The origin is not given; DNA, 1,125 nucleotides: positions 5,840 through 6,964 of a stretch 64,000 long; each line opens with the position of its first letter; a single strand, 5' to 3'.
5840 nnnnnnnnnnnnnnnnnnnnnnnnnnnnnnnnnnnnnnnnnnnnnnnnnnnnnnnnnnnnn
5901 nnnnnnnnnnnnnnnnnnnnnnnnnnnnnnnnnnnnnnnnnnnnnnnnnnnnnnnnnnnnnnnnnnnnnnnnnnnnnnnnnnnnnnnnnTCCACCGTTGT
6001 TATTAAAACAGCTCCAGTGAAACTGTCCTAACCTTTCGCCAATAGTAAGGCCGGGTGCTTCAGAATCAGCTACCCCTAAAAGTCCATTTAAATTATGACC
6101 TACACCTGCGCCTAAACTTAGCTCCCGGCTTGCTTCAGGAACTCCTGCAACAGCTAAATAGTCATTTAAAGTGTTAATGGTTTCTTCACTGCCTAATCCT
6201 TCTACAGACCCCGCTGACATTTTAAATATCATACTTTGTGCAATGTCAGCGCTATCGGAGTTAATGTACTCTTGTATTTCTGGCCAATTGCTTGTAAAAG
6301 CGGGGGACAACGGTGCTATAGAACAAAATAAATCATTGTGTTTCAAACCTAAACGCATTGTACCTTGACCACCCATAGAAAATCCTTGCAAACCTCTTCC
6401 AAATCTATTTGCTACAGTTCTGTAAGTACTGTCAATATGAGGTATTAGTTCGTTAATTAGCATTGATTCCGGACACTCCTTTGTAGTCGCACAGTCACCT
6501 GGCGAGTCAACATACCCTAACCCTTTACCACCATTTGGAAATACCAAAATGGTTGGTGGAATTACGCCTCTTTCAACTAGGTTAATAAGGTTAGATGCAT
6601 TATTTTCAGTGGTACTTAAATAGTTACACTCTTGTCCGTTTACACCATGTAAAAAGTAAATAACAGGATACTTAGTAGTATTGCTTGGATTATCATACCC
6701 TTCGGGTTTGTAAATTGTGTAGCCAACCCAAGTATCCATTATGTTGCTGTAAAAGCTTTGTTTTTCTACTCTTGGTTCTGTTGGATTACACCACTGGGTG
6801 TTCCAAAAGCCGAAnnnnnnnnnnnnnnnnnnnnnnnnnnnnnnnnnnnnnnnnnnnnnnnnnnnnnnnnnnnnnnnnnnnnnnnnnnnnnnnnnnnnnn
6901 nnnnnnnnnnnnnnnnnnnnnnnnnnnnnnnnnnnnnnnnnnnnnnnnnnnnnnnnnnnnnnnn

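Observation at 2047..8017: Cell-surface locus: VanW-like protein plus giant anchored multi-esterase with PKD domain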

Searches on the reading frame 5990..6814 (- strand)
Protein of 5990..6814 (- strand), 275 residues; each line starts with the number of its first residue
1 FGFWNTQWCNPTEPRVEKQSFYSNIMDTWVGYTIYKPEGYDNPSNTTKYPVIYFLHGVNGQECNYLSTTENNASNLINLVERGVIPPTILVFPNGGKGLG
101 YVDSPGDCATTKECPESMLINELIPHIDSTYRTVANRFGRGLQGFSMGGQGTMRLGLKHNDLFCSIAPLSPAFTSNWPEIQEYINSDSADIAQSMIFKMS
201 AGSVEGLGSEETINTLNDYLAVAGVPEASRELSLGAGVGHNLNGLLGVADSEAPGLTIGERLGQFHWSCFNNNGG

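Call 8: search_solved_structures(query=window:5990-6814:-, max_evalue=0.01, show_alignments=3)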
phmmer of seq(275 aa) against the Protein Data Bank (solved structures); distinct sequences matched with E-value up to 0.01: 38.
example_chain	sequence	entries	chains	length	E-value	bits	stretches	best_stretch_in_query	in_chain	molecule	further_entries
6mot_A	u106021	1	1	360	7.5e-19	71.5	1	17-181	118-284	Isoamylase N-terminal domain protein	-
6mou_A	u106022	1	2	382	8.5e-19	71.3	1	17-181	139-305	Isoamylase N-terminal domain protein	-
5vol_A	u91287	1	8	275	6.1e-18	68.5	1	14-172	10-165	Putative esterase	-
1jjf_A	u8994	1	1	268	1.6e-17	67.1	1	17-181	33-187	ENDO-1,4-BETA-XYLANASE Z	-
6ne9_A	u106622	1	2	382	3.6e-17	66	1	17-181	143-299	Isoamylase protein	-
1jt2_A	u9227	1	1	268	4.1e-17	65.7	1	17-181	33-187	PROTEIN (ENDO-1,4-BETA-XYLANASE Z)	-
8z91_A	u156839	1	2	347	6.3e-17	65.2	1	28-172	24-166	Esterase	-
7b5v_A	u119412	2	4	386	7.1e-17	65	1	15-227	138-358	Carbohydrate Esterase family 1 protein with an N-terminal carbohydrate binding module fami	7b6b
7xrt_A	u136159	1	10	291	3.2e-16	62.8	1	18-191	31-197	Ferulic acid esterase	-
7xrv_A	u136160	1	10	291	8.5e-16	61.4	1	18-191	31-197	Ferulic acid esterase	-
5cxu_A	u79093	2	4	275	4.6e-12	49.2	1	13-172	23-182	ferulic acid esterase AmCE1/Fae1A | ferulic acid esterase, AmCE1/Fae1A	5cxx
6rzo_A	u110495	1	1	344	4.1e-11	46.1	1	14-170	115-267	Ferulic acid esterase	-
6rzo_B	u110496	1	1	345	4.2e-11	46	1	14-170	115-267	Ferulic acid esterase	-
6rzn_A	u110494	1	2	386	2.7e-10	43.4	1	32-167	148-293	Ferulic acid esterase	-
8bbp_A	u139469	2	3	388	2.7e-10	43.4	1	32-167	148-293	Ferulic acid esterase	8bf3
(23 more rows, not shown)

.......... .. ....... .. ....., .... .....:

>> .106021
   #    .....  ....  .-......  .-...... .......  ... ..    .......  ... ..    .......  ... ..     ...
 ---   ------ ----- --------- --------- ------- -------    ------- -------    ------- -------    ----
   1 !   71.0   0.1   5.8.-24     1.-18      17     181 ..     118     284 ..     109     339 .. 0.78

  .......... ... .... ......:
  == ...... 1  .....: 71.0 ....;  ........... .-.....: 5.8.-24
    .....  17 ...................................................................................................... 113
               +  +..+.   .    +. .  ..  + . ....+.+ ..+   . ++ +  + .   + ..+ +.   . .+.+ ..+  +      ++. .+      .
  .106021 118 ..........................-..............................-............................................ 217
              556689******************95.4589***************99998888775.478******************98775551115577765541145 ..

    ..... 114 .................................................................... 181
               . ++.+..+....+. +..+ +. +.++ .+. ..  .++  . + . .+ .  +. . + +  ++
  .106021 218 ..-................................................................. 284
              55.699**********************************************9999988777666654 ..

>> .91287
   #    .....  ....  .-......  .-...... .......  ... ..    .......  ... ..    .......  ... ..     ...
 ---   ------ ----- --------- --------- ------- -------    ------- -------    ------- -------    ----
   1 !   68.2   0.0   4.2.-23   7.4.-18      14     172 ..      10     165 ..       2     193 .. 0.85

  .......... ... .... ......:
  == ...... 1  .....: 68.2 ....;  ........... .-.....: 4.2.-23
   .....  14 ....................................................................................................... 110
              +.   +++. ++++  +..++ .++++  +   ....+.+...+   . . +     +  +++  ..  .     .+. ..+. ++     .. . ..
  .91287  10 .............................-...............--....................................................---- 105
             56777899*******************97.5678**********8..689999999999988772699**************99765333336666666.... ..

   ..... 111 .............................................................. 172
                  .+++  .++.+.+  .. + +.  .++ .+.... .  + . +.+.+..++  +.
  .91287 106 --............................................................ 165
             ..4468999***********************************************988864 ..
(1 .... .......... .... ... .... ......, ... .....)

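Call 42: find_homologous_proteins(query=window:5990-6814:-, max_evalue=0.001)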
Query seq(275 aa) (275 aa): 88 proteins with E <= 0.001 among 654 candidates.
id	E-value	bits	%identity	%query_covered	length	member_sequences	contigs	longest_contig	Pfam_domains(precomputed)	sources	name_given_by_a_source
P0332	2.4e-69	252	45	99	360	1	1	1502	PF00756.27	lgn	-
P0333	2.1e-50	190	43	88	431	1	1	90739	PF00756.27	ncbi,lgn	-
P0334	3.3e-50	189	40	97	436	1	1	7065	PF00756.27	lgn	-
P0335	3.4e-50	189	48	73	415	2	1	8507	PF00756.27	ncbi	ncbi:MAG: alpha/beta hydrolase-fold protein [Microgenomates group bacterium]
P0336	8.3e-40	155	39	99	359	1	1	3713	PF00756.27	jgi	-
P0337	7.8e-31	126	35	89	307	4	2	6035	PF00756.27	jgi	jgi:S-formylglutathione hydrolase FrmB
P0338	3.3e-30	124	45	55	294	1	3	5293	PF00756.27,PF00326.28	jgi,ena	-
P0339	5.3e-30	123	43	65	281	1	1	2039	PF00756.27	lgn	-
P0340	1.1e-29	122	35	89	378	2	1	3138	PF00756.27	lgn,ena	-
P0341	1.9e-29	121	35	80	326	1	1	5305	PF00756.27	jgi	jgi:S-formylglutathione hydrolase FrmB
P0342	3.0e-29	120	42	59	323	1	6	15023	PF00756.27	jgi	jgi:S-formylglutathione hydrolase FrmB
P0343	3.3e-29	120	49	54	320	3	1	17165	PF00756.27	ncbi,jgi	-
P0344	4.6e-29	120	45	59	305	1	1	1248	PF00756.27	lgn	-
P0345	5.7e-29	120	39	68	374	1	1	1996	PF00756.27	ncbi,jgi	-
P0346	6.1e-29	119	49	55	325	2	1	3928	PF00756.27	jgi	jgi:enterochelin esterase-like enzyme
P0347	7.8e-29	119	43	59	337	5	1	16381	PF00756.27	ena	-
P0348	1.6e-28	118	34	79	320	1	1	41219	PF00756.27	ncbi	ncbi:MAG: alpha/beta hydrolase-fold protein [Planctomycetota bacterium]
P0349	1.8e-28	118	45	59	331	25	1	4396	PF00756.27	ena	-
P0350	2.1e-28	118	42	68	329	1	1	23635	PF00756.27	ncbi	-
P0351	4.0e-28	117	43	60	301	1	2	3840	PF00756.27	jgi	jgi:endo-1,4-beta-xylanase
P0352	7.7e-28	116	51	50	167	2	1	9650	PF00756.27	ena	-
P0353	1.2e-27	115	43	55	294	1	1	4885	PF00756.27,PF00326.28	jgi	jgi:endo-1,4-beta-xylanase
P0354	3.0e-27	114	49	52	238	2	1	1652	PF00756.27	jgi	-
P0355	3.2e-27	114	44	62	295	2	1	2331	PF00756.27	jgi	jgi:S-formylglutathione hydrolase FrmB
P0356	3.5e-27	114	45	59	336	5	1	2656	PF00756.27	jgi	jgi:endo-1,4-beta-xylanase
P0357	6.2e-27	113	46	61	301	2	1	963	PF00756.27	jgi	jgi:enterochelin esterase-like enzyme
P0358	9.6e-27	112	36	85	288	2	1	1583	PF00756.27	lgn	-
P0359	1.1e-26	112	43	55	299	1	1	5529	PF00756.27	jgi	jgi:S-formylglutathione hydrolase FrmB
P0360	2.4e-26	111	40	59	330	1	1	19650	PF00756.27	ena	-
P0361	2.9e-26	111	43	59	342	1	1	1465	PF00756.27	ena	-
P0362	2.9e-26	111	46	57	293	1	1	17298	PF00756.27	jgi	jgi:endo-1,4-beta-xylanase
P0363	3.7e-26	110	42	57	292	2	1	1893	PF00756.27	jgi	jgi:endo-1,4-beta-xylanase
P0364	5.2e-26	110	45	58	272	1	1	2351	PF00756.27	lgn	-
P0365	5.4e-26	110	39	64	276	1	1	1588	PF00756.27,PF00326.28,PF00561.27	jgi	jgi:enterochelin esterase-like enzyme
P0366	5.9e-26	110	41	61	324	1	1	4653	PF00756.27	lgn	-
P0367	6.5e-26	110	42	59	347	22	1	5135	PF00756.27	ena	-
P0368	7.5e-26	109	42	58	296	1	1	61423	PF00756.27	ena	-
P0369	8.1e-26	109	33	88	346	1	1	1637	PF00756.27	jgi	jgi:enterochelin esterase-like enzyme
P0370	9.2e-26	109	37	84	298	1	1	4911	PF00756.27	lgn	-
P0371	1.1e-25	109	44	58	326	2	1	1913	PF00756.27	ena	-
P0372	1.4e-25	108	39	66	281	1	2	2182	PF00756.27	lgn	-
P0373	2.0e-25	108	36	78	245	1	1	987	PF00756.27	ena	-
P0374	2.3e-25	108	32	87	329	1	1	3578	PF00756.27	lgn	-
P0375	4.9e-25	107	33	85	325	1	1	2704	PF00756.27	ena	-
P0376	5.8e-25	106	38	88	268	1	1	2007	PF00756.27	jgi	jgi:S-formylglutathione hydrolase FrmB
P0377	6.6e-25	106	42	55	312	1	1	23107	PF00756.27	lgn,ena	-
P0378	9.1e-25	106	35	67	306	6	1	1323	PF00756.27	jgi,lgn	-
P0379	1.4e-24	105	41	59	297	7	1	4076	PF00756.27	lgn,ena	-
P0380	1.5e-24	105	42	59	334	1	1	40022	PF00756.27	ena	-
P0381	2.7e-24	104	34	82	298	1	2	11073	PF00756.27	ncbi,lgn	-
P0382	3.1e-24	104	42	59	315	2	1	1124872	PF00756.27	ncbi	ncbi:alpha/beta hydrolase [Rubripirellula reticaptiva]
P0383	3.5e-24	104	40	63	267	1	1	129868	PF00756.27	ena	-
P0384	4.4e-24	103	31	89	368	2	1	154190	PF00756.27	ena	-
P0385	4.5e-24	103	41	57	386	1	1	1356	PF00756.27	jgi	jgi:enterochelin esterase-like enzyme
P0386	1.1e-23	102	42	60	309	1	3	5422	PF00756.27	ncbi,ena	-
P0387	1.8e-23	101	46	52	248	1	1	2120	PF00756.27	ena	-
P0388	2.0e-23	101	39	62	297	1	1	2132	PF00756.27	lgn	-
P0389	2.1e-23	101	41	64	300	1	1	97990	PF00756.27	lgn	-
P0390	1.1e-22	99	41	60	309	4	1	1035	PF00756.27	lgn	-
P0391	1.5e-22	98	37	59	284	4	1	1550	PF00756.27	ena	-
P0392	1.9e-22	98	35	64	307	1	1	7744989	PF00756.27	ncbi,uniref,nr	ncbi:Endo-1,4-beta-xylanase/feruloyl esterase precursor [Maioricimonas rarisocia]|uniref:Endo-1,4-be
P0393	2.4e-22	98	41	53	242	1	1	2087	PF00756.27,PF00326.28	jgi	jgi:endo-1,4-beta-xylanase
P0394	3.1e-22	97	42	58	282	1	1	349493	PF00756.27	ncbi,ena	-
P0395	3.6e-22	97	39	60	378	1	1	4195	PF00756.27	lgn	-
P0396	6.8e-22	96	37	60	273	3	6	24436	PF00756.27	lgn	-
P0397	8.8e-22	96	32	87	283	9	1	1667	PF00756.27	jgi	jgi:endo-1,4-beta-xylanase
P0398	2.8e-21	94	35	60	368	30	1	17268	PF00756.27,PF00404.25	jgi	-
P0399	2.0e-20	91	39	58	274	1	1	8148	PF00756.27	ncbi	-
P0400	2.1e-20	91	39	60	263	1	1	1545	PF00756.27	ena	-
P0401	3.4e-20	91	43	51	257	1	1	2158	PF00756.27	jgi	jgi:enterochelin esterase-like enzyme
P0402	4.8e-20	90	39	59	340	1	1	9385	PF00756.27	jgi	jgi:S-formylglutathione hydrolase FrmB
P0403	9.6e-20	89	41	59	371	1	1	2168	PF00756.27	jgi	-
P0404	5.5e-19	87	38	60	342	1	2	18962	PF00756.27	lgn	-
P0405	1.6e-18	85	28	85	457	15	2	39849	PF00756.27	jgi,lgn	jgi:enterochelin esterase-like enzyme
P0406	1.7e-18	85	36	60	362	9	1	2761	PF00756.27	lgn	-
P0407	2.2e-18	85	36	64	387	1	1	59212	PF00756.27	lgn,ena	-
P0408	8.5e-18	83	37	57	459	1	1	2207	PF00756.27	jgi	-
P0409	1.4e-17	82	39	57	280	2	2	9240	PF00756.27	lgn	-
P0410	1.9e-17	82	37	56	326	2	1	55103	PF00756.27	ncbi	-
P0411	3.3e-17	81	39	57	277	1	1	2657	PF00756.27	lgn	-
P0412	2.3e-16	78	38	55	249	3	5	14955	PF00756.27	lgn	-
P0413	3.7e-16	77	48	35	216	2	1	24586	PF00756.27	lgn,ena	-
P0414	5.1e-16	77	75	19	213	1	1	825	PF00756.27,PF01894.23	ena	-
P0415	1.6e-15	75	39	53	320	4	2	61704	PF00756.27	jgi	jgi:putative tributyrin esterase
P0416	2.2e-14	72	36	58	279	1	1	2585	PF00756.27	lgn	-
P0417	2.5e-11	62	33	59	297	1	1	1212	PF00756.27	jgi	jgi:enterochelin esterase-like enzyme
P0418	1.7e-9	56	35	55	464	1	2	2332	PF00756.27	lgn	-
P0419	2.6e-8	52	35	50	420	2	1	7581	PF00756.27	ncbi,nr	ncbi:MAG TPA: alpha/beta hydrolase-fold protein, partial [Candidatus Sulfomarinibacteraceae bacteriu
